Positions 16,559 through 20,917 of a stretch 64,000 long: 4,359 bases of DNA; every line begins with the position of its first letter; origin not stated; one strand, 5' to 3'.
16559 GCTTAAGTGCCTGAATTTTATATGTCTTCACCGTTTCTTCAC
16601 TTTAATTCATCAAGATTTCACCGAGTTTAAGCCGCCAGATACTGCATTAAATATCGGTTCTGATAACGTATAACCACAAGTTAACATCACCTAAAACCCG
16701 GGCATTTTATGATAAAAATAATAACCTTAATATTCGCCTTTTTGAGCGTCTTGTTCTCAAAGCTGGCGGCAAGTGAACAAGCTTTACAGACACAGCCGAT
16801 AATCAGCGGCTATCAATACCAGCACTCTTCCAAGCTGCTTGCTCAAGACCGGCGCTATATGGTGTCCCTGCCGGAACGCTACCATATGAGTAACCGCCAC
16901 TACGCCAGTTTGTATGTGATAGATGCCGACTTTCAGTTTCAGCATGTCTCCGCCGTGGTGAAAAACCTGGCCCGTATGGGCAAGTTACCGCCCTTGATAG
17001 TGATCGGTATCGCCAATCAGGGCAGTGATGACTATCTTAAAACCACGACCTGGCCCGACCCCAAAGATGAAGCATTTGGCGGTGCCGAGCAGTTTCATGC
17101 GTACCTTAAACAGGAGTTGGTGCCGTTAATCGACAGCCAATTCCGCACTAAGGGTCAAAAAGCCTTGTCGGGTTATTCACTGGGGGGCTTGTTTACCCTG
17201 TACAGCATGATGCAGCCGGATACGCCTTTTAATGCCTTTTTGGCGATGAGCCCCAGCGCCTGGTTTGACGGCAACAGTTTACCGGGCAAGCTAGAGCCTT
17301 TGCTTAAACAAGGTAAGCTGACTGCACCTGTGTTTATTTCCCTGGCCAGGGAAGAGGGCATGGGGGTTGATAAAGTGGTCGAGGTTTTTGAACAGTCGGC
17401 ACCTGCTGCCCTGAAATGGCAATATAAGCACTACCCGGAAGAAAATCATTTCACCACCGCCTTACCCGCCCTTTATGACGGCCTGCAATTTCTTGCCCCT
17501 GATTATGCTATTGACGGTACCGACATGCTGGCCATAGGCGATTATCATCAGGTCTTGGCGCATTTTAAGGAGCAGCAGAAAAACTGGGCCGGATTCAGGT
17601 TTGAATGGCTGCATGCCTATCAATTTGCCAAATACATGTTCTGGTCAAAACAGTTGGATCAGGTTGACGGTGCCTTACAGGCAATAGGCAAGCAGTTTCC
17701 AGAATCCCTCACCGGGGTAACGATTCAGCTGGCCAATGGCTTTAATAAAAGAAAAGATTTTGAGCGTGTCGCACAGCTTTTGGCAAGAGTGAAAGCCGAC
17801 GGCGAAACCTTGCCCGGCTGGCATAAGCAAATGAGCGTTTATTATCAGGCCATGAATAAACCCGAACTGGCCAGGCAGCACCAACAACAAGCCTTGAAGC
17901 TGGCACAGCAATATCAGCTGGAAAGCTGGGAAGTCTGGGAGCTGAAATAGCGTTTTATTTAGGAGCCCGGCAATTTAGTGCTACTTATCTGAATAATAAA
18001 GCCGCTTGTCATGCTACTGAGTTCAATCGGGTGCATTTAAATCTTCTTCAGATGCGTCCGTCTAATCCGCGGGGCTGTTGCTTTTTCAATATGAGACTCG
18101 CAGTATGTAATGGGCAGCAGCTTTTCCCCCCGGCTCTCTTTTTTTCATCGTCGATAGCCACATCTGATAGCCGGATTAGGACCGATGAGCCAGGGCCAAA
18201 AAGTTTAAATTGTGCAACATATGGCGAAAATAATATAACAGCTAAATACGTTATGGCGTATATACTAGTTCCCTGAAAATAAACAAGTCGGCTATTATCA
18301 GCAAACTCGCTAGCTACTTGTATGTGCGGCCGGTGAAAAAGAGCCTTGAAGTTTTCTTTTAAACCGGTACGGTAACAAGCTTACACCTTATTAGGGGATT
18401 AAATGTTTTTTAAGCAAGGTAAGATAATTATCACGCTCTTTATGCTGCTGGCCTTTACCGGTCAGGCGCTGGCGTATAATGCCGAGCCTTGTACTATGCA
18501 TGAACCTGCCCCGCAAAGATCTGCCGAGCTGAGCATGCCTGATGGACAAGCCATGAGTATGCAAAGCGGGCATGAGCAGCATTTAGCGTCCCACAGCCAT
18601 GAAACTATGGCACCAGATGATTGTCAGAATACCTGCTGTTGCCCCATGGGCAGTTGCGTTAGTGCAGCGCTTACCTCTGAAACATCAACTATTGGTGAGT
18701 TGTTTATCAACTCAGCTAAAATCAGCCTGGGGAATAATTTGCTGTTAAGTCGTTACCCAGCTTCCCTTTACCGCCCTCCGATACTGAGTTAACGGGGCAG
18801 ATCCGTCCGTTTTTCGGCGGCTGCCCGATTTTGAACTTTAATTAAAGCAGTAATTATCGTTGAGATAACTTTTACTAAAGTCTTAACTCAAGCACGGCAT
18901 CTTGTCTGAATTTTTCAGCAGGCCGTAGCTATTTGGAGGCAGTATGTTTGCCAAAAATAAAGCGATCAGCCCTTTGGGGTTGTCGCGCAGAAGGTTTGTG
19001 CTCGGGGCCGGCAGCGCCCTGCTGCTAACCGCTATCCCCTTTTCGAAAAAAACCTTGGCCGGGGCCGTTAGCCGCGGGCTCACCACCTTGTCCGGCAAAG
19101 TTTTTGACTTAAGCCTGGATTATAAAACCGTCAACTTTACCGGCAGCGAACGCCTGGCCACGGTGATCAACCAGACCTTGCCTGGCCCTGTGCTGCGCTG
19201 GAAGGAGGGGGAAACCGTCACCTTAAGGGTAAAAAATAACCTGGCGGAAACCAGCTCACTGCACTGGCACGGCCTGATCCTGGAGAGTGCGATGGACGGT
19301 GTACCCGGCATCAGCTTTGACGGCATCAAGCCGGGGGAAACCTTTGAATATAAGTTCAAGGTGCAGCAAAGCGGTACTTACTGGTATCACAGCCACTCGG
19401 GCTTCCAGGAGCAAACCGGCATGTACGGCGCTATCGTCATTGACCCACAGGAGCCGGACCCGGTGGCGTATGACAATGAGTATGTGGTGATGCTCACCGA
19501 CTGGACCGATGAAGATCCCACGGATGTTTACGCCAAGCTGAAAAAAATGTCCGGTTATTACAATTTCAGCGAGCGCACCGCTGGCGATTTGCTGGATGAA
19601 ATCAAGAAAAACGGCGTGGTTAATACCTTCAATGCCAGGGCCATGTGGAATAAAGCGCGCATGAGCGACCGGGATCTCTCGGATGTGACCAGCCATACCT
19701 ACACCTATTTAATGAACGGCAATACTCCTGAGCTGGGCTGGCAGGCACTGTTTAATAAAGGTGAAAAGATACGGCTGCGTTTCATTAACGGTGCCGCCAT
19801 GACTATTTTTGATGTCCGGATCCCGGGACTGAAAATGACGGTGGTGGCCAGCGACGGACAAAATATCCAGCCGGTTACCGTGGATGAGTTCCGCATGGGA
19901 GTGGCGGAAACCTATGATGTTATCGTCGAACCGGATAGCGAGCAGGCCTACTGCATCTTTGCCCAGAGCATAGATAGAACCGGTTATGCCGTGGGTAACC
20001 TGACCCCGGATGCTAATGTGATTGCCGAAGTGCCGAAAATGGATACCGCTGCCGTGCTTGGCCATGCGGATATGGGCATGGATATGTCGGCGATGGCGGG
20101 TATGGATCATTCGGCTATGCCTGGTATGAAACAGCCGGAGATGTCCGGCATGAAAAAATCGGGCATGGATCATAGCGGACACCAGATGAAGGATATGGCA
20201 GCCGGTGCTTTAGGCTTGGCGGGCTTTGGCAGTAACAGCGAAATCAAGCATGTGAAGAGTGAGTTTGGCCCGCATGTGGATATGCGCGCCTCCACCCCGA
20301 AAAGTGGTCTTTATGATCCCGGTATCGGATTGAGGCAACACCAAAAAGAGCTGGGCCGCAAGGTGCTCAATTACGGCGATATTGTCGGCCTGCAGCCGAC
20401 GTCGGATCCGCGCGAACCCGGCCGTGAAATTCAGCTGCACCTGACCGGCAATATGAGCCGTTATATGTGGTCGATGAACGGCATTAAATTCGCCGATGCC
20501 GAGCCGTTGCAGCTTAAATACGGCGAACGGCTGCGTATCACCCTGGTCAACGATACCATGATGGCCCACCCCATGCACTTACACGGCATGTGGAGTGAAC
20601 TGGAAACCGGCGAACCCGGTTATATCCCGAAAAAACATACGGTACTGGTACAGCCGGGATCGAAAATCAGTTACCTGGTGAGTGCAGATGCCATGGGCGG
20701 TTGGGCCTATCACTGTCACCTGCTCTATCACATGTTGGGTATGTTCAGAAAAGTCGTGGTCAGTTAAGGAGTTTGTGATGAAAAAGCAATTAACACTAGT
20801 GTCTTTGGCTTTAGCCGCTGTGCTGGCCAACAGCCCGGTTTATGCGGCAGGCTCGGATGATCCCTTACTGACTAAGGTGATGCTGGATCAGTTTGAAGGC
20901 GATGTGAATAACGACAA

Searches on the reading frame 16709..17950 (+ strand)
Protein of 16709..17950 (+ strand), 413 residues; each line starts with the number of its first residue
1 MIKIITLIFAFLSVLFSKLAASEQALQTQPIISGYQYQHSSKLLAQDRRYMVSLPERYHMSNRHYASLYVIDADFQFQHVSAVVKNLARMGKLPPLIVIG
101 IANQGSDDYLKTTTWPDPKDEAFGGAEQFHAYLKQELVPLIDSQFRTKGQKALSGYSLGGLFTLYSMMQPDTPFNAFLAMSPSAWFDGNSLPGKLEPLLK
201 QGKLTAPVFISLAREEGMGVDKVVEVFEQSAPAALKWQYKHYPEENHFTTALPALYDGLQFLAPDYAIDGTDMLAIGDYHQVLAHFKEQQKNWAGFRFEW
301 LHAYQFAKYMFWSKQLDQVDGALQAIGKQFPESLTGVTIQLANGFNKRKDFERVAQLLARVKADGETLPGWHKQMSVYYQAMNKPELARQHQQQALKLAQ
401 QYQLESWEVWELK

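Call 8: search_protein_families(library=pfam, proteins=[window:16709-17950:+], max_evalue=0.001)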
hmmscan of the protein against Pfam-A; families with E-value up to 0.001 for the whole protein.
window:16709-17950:+ (413 aa): 1 family
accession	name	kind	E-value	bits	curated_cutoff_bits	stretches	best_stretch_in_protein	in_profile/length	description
PF00756.26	Esterase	-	6e-20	72.5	22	1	41-183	1-149/251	Putative esterase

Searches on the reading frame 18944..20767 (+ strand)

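Call 8: search_protein_families(library=pfam, proteins=[window:18944-20767:+], max_evalue=0.001)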
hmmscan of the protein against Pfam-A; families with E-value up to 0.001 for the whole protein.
window:18944-20767:+ (607 aa): 3 families
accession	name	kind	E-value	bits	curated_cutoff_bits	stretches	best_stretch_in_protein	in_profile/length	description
PF07732.21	Cu-oxidase_3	-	1.7e-46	157.6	21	2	59-170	3-118/119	Multicopper oxidase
PF07731.20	Cu-oxidase_2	-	9.5e-32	110.1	20.4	2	491-606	3-133/137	Multicopper oxidase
PF00394.28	Cu-oxidase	-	2.3e-25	90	21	1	179-342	2-141/157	Multicopper oxidase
